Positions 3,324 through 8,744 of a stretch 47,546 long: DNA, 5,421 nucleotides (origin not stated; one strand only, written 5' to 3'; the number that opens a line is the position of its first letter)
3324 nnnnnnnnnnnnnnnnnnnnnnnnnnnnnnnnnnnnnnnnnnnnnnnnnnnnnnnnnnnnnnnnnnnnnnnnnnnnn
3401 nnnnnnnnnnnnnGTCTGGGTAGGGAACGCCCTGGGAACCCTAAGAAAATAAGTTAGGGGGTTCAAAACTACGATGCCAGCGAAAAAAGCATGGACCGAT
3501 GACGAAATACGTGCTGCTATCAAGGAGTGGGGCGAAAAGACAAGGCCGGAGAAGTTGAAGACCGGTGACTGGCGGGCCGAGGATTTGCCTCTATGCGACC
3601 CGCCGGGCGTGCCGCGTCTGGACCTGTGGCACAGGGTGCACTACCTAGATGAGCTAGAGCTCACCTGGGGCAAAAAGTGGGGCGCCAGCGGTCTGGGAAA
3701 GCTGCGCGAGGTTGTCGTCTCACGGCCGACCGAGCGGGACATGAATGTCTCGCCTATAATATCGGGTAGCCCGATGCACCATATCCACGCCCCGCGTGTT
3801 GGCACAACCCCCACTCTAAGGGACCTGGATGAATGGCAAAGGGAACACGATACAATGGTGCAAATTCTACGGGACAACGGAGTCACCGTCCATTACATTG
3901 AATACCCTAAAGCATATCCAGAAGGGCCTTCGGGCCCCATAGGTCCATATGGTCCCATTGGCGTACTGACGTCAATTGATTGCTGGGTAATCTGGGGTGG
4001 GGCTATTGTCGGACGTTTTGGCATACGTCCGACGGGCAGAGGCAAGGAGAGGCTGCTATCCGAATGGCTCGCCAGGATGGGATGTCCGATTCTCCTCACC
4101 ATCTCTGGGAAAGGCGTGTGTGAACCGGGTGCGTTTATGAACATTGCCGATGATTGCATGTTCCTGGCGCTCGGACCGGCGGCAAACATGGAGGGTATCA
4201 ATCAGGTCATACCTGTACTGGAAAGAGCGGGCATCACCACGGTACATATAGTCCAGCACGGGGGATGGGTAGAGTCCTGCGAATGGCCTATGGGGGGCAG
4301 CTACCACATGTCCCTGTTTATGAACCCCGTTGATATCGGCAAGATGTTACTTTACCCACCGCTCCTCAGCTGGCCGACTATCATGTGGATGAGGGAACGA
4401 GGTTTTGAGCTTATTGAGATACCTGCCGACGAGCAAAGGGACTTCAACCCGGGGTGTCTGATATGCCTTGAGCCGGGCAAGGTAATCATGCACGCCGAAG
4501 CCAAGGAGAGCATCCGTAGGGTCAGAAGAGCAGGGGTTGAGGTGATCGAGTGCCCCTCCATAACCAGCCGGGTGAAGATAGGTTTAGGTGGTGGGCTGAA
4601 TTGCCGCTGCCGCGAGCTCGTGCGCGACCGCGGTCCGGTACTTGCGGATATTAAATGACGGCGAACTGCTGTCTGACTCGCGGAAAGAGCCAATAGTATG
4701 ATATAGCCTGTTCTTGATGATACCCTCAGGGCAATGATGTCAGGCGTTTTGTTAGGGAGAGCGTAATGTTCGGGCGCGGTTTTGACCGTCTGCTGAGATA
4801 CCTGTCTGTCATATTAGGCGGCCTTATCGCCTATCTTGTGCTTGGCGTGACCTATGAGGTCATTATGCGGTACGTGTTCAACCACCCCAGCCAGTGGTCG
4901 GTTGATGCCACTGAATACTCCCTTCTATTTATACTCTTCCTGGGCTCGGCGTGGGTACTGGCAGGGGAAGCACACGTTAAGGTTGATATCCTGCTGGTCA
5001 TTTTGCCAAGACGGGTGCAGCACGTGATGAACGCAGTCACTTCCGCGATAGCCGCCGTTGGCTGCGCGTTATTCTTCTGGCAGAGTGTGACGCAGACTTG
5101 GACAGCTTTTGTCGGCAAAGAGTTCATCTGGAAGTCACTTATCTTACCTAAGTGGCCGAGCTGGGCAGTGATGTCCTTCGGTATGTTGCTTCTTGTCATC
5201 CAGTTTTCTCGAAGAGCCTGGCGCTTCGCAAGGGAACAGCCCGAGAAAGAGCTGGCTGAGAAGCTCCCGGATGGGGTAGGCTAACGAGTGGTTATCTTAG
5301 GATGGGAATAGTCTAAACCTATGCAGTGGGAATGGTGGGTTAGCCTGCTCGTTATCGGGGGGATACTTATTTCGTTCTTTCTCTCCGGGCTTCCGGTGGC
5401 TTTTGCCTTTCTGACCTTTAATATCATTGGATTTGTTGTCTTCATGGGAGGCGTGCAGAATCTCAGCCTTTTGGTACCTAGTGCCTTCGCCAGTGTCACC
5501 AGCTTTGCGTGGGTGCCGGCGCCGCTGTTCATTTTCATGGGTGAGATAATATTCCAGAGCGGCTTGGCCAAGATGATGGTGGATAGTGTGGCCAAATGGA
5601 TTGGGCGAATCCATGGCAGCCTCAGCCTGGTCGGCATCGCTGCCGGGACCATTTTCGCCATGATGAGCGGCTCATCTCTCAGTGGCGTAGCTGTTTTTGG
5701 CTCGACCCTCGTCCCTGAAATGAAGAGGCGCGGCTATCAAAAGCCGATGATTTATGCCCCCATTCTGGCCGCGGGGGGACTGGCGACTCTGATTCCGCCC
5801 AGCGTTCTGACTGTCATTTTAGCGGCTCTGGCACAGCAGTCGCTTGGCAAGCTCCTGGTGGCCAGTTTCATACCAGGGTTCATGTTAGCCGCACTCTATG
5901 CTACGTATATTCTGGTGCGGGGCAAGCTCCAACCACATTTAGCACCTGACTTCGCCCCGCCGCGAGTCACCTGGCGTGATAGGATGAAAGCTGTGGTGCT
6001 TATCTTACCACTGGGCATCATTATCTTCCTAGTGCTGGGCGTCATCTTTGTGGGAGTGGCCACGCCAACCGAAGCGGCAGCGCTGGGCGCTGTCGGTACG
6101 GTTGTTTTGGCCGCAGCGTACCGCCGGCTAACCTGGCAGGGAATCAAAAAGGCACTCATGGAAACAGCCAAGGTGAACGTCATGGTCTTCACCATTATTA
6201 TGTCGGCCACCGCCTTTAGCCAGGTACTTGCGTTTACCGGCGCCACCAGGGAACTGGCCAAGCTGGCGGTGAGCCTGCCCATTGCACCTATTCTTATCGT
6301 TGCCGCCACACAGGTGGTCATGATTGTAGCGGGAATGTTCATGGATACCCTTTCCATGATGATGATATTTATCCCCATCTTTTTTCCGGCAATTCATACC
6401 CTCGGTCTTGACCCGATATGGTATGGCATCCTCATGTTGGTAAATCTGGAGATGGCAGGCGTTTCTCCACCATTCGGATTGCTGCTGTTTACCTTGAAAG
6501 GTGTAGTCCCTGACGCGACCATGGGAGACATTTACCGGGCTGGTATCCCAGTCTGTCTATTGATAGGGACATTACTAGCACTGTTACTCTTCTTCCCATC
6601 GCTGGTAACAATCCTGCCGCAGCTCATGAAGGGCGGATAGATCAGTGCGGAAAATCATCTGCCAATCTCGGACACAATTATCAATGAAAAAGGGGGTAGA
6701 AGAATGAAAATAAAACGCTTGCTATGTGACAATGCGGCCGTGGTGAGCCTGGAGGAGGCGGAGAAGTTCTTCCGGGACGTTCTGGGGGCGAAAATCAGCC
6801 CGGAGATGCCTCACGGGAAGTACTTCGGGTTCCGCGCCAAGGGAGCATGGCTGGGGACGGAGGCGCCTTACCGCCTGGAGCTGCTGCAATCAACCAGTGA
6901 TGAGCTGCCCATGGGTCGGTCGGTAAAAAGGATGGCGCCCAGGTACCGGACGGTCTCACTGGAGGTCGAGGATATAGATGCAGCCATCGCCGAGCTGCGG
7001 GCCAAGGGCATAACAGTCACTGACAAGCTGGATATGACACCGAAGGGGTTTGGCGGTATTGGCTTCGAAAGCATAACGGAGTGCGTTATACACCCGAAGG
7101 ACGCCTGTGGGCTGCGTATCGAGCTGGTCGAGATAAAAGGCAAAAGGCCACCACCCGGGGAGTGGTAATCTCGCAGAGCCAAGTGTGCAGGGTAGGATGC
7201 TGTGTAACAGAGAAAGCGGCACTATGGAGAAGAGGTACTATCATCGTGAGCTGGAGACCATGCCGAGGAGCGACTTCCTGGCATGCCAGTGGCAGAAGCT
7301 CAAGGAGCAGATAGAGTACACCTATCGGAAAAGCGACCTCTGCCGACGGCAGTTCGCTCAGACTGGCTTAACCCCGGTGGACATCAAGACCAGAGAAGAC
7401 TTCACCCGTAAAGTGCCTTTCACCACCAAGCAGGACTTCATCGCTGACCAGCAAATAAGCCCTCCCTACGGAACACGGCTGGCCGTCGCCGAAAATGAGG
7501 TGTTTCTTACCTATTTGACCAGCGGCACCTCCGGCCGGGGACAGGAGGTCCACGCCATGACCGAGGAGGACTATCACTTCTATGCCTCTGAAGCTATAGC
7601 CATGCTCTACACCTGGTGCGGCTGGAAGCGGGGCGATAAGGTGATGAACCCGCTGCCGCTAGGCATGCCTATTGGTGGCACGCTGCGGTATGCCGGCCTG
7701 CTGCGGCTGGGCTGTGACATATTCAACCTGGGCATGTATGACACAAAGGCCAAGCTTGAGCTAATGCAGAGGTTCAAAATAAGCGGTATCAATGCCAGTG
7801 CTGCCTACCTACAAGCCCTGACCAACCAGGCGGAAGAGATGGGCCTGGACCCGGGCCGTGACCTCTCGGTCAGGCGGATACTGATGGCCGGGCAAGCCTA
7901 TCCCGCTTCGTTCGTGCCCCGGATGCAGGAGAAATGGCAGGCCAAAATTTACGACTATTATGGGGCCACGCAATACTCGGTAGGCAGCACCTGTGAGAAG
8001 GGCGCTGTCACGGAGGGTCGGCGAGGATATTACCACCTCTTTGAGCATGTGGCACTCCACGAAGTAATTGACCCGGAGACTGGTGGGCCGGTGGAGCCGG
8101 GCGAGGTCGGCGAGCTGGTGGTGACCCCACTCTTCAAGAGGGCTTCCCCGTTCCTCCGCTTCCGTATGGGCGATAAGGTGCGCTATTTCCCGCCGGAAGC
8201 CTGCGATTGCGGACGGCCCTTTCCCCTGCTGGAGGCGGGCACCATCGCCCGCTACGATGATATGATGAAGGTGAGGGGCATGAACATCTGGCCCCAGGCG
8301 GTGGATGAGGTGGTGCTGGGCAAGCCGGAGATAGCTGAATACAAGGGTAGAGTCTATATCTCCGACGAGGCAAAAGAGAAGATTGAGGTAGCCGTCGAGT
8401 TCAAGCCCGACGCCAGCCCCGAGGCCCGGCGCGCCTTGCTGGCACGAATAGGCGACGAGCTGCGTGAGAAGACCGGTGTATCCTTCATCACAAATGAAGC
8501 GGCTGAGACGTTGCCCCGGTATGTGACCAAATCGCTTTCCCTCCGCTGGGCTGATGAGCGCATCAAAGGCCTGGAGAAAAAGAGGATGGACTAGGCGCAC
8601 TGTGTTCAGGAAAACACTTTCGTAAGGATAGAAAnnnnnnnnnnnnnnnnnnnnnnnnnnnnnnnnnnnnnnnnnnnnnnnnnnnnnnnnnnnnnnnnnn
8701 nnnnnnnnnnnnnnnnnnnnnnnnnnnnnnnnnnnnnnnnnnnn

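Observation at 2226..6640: TRAP transporter with an amidinotransferase-superfamily enzyme inserted between dctP and dctQM (cassette 1 of 2)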

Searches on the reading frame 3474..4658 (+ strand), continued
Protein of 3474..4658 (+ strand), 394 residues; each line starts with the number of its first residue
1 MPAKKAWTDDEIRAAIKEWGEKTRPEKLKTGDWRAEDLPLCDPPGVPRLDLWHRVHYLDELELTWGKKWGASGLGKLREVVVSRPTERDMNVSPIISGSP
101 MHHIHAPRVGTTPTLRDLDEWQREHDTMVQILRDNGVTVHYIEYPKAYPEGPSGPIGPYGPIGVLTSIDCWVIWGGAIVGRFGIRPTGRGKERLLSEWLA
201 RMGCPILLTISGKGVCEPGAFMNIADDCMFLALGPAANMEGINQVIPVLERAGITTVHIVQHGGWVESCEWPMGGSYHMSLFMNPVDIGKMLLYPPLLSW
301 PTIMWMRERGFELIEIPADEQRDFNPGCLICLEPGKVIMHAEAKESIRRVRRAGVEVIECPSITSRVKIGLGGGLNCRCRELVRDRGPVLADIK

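Call 58: find_encoding_contigs(protein=P0090, flank=7000, max_places=3)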
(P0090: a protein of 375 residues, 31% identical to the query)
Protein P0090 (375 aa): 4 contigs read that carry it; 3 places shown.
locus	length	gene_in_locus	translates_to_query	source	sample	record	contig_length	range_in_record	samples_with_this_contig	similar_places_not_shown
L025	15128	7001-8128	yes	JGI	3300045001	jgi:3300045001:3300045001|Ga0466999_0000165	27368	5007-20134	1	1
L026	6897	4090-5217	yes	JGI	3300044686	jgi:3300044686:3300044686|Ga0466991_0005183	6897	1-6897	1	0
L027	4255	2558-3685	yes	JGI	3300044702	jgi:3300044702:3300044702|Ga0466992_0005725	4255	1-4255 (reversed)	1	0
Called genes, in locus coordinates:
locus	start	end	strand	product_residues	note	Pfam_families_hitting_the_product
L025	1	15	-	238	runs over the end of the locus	PF10851:DUF2652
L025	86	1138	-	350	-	PF00817:IMS, PF21999:IMS_HHH_1, PF11799:IMS_C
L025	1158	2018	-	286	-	PF00892:EamA, PF03151:TPT (faint), PF00892:EamA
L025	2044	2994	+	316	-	PF01488:Shikimate_DH (faint), PF02558:ApbA, PF08546:ApbA_C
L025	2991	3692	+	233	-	PF01636:APH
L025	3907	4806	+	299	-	PF02558:ApbA, PF08546:ApbA_C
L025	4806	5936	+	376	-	PF01321:Creatinase_N (weak), PF00557:Peptidase_M24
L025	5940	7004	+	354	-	PF00296:Bac_luciferase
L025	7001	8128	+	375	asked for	PF19420:DDAH_eukar (faint), PF02274:ADI (weak)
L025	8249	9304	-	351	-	PF05050:Methyltransf_21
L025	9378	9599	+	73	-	PF02416:TatA_B_E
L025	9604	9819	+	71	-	-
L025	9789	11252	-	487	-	PF06271:RDD, PF02653:BPD_transp_2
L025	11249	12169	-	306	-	PF02653:BPD_transp_2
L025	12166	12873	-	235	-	PF00005:ABC_tran, PF13304:AAA_21 (faint)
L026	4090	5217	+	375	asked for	PF19420:DDAH_eukar (faint), PF02274:ADI (weak)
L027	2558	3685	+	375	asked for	PF19420:DDAH_eukar (faint), PF02274:ADI (weak)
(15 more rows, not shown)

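Call 62: find_related_loci(query=A2, collection=metagenome_contigs, flank=8000)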
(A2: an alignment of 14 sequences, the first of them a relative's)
Query A2 (394 aa) in metagenome_contigs; peptide patterns used: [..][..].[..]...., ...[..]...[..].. (x = any residue, [..] = any of these).
107 stretches matched a pattern; 35 encode a relative of the query (tblastn E <= 1e-3); 35 distinct loci.
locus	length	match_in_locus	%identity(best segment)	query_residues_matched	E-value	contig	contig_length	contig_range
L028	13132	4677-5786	50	7-394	4e-120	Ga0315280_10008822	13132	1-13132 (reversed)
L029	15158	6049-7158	49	7-394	4e-118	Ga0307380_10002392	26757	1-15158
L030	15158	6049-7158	49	7-394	4e-118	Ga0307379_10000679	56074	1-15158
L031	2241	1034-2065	48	34-393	1e-102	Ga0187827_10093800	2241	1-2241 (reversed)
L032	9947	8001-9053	37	34-394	1e-69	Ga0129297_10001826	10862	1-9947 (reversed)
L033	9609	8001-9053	37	34-394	1e-69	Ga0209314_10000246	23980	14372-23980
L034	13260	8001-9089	37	7-388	1e-69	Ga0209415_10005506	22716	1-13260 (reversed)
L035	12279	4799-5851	36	34-394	2e-69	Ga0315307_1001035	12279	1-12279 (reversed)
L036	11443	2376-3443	36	17-394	1e-68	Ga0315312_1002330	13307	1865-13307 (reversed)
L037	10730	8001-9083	36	10-390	1e-68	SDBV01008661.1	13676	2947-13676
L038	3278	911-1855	40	57-388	8e-69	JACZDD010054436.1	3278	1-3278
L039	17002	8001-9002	38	32-388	3e-67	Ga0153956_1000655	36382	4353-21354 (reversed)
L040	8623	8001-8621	52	7-228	1e-66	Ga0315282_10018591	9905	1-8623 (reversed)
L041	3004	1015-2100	36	13-394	7e-67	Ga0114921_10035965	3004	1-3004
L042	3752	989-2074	36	13-394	2e-66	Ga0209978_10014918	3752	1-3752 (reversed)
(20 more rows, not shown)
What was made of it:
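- Tried and rejected: The metagenome scan added 35 loci, many of them too short to be informative (call 62).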

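Call 84: search_solved_structures(query=L013:11155-12741:+, max_evalue=1e-10)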
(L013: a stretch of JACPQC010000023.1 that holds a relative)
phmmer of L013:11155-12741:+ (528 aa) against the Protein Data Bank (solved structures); distinct sequences matched with E-value up to 1e-10: 40.
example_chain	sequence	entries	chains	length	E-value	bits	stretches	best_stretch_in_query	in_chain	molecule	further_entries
6h6x_B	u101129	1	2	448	5.7e-60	206.4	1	6-427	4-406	3-polyprenyl-4-hydroxybenzoate decarboxylase and related decarboxylases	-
6h6v_A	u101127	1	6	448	2.8e-58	200.9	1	6-427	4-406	3-polyprenyl-4-hydroxybenzoate decarboxylase and related decarboxylases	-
7ae4_A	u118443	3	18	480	5.1e-40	140.6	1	3-432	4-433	Phenolic acid decarboxylase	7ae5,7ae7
7pda_A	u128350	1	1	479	1.5e-38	135.7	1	1-458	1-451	UbiD family decarboxylase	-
6da6_A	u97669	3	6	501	2.8e-35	124.9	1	4-412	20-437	UbiD-like decarboxylase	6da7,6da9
7ney_A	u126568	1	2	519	2.1e-34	122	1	7-443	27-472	Ferulic acid decarboxylase 1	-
7nf0_A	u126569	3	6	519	3.1e-34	121.5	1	7-415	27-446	Ferulic acid decarboxylase 1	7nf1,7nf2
2idb_A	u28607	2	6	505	6.1e-34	120.5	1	130-457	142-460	3-octaprenyl-4-hydroxybenzoate carboxy-lyase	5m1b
5m1c_A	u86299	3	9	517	6.8e-34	120.3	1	130-457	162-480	3-octaprenyl-4-hydroxybenzoate carboxy-lyase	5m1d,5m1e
7p9q_A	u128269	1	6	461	2.8e-33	118.3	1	4-419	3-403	AnInD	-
9gqr_A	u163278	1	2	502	1.7e-30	109.2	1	7-415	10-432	decarboxylase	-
7abn_D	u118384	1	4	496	1.6e-29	105.9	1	6-421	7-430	UbiD-like decarboxylase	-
4ip2_A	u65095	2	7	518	1.9e-29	105.7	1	6-421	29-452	Aromatic Acid Decarboxylase | PA0254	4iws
7abo_C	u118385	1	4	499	3.1e-29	105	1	6-421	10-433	UbiD-like decarboxylase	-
6r30_A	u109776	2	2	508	5.1e-28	101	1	8-446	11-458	Ferulic acid decarboxylase 1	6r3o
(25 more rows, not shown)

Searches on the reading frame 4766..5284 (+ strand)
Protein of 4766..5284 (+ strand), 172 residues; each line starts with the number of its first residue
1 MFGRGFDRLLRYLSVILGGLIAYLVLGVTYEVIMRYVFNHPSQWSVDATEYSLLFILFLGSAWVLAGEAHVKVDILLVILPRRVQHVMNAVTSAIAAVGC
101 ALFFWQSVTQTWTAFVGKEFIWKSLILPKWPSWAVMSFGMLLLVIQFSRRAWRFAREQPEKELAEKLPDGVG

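Call 3: search_protein_families(library=pfam, proteins=[window:4766-5284:+], max_evalue=0.01)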
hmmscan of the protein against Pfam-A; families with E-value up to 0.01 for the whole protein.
window:4766-5284:+ (172 aa): 1 family
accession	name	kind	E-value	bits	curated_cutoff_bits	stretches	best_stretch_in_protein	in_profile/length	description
PF04290.18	DctQ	-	1.5e-26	93.3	28.3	1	24-156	1-131/132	Tripartite ATP-independent periplasmic transporters, DctQ component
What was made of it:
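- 4766..5284 (+): dctQ1: TRAP small membrane subunit. PF04290 E=1.5e-26, full-length match (call 3).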

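Call 4: search_protein_families(library=ncbifam, proteins=[window:4766-5284:+], max_evalue=0.01)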
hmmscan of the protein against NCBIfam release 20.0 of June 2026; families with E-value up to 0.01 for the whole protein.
window:4766-5284:+ (172 aa): 1 family
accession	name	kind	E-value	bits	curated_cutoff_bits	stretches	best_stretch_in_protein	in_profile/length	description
NF007374.1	PRK09877.1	equivalog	2.5e-05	24.7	260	1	11-113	3-105/157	2,3-diketo-L-gulonate TRAP transporter small permease YiaM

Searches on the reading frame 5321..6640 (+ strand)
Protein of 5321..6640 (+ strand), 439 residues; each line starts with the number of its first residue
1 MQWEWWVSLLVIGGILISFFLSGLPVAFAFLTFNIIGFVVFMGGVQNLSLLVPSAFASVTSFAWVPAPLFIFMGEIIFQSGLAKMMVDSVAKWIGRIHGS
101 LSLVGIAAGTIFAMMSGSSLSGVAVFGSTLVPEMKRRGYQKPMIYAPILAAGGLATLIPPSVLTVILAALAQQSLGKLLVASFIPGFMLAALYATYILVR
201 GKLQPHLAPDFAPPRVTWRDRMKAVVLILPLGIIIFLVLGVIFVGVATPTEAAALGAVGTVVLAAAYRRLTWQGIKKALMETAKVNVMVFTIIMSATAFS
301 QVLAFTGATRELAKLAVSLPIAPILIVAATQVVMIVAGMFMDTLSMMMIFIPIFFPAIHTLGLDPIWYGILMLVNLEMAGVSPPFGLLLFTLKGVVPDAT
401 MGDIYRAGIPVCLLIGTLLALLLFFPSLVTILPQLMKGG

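Call 3: search_protein_families(library=pfam, proteins=[window:5321-6640:+], max_evalue=0.01)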
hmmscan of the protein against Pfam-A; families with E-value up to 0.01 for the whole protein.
window:5321-6640:+ (439 aa): 1 family
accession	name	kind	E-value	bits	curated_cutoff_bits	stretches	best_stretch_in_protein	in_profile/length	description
PF06808.19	DctM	-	2.4e-78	264.3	23.8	1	15-427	3-412/413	Tripartite ATP-independent periplasmic transporter, DctM component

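Call 4: search_protein_families(library=ncbifam, proteins=[window:5321-6640:+], max_evalue=0.01)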
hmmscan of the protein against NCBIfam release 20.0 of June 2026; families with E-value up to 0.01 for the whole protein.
window:5321-6640:+ (439 aa): 3 families
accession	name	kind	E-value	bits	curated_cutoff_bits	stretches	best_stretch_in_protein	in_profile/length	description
TIGR00786.1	dctM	subfamily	7e-85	285.2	268.45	1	23-433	1-405/405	TRAP transporter large permease subunit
NF011634.1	PRK15060.1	equivalog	3.3e-37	128.5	800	1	12-431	6-419/425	2,3-diketo-L-gulonate TRAP transporter large permease YiaN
TIGR02123.1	TRAP_fused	subfamily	6.3e-15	54.9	320.65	1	47-391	151-498/615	TRAP transporter fused permease subunit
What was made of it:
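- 5321..6640 (+): dctM1: TRAP large membrane subunit. It is 48% identical to the DctM beside the enzyme homologue in a Chloroflexi groundwater MAG. TIGR00786 scores 285 bits against a cut-off of 268 (calls 3, 4).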

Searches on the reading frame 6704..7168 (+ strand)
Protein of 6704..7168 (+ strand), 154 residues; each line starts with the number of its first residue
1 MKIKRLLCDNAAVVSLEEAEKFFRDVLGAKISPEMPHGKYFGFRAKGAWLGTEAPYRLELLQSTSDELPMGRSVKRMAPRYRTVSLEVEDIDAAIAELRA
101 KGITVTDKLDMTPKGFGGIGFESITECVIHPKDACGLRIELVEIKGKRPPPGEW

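Call 12: search_protein_families(library=pfam, proteins=[window:6704-7168:+], max_evalue=0.001)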
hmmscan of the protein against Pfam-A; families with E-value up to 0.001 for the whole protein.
window:6704-7168:+ (154 aa): 4 families
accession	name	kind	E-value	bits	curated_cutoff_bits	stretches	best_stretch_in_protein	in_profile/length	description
PF13669.12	Glyoxalase_4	-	6e-09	36.6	27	1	12-108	6-96/109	Glyoxalase/Bleomycin resistance protein/Dioxygenase superfamily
PF00903.31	Glyoxalase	-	5.1e-08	33.8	20.6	1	12-141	8-121/121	Glyoxalase/Bleomycin resistance protein/Dioxygenase superfamily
PF22677.2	Ble-like_N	-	0.00025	21.2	24.5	0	16-43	12-38/41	Bleomycin resistance protein-like N-terminal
PF13468.12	Glyoxalase_3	-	0.00055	20.5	25.1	1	12-112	7-107/176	Glyoxalase-like domain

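Call 52: search_protein_families(library=ncbifam, proteins=[window:6704-7168:+], max_evalue=0.00001)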
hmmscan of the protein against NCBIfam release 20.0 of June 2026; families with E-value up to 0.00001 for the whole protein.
window:6704-7168:+ (154 aa): 1 family
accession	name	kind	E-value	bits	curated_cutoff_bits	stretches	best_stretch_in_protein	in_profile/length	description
TIGR03081.1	metmalonyl_epim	equivalog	7.3e-12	46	114.95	1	12-143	8-129/129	methylmalonyl-CoA epimerase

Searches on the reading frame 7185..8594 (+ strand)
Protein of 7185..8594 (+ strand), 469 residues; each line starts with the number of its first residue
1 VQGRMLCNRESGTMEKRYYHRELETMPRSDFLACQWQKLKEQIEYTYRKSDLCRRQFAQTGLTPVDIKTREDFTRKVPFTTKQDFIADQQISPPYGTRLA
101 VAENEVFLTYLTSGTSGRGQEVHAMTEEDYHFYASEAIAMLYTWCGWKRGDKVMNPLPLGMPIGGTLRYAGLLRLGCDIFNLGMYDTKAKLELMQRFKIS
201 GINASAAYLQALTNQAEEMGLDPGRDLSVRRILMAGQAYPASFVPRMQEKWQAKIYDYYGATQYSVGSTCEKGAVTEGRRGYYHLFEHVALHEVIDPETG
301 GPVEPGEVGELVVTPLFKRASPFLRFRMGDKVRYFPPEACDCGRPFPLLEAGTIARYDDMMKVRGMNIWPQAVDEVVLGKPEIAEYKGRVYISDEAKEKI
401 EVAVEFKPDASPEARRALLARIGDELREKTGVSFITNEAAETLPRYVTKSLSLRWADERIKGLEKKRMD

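Call 12: search_protein_families(library=pfam, proteins=[window:7185-8594:+], max_evalue=0.001)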
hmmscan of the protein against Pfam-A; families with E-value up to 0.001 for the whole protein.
window:7185-8594:+ (469 aa): 2 families
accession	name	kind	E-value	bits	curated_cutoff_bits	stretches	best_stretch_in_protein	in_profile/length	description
PF00501.34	AMP-binding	-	3.9e-17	62.6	29.9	1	100-313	158-374/384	AMP-binding enzyme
PF14535.12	AMP-binding_C_2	-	2.9e-06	27.9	25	1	365-450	1-89/96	AMP-binding enzyme C-terminal domain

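Call 52: search_protein_families(library=ncbifam, proteins=[window:7185-8594:+], max_evalue=0.00001)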
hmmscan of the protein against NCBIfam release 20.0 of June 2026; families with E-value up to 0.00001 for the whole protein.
window:7185-8594:+ (469 aa): 12 families
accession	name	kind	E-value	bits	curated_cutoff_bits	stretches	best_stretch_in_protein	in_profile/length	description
NF041878.1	paak_haloarch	equivalog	3.5e-55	187.3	700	1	21-426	3-393/427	phenylacetate--CoA ligase PaaK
TIGR02155.1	PA_CoA_ligase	equivalog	5.3e-44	150.4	646.3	1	24-450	1-415/422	phenylacetate--CoA ligase PaaK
NF053551.1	FlxY_rubin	equivalog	2.8e-39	135.1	520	1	29-435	7-400/424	flexirubin biosynthesis putative acyl-CoA ligase FlxY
NF045666.1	DVU1553_fam_AMP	equivalog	6.3e-37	127.4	300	1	23-350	15-325/331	DVU_1553 family AMP-dependent CoA ligase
TIGR03335.1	F390_ftsA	equivalog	1.2e-28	100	458.7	1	18-406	1-382/445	coenzyme F390 synthetase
NF041217.1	BagE_FevW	exception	9.1e-14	51.2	800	1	220-434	185-386/424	bagremycin/ferroverdin synthetase BagE/FevW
NF004837.0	PRK06187.1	subfamily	3e-13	48.9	476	1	90-313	156-377/531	long-chain-fatty-acid--CoA ligase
TIGR01733.1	AA-adenyl-dom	subfamily_domain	5.3e-09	35.4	317.4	1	189-313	203-324/409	amino acid adenylation domain-containing protein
NF006181.0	PRK08314.1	subfamily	2.6e-07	29.3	705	0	99-314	199-404/563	long-chain-fatty-acid--CoA ligase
NF009071.0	PRK12406.1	subfamily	4.8e-07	28.6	701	0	108-313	158-356/510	acyl-CoA synthetase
NF006624.1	PRK09192.1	subfamily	1e-06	27.4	600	1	355-447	454-547/567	fatty acyl-AMP ligase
TIGR03098.1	ligase_PEP_1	hypoth_equivalog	1.2e-06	27.3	592.35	0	354-426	415-486/517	acyl-CoA ligase (AMP-forming), exosortase A system-associated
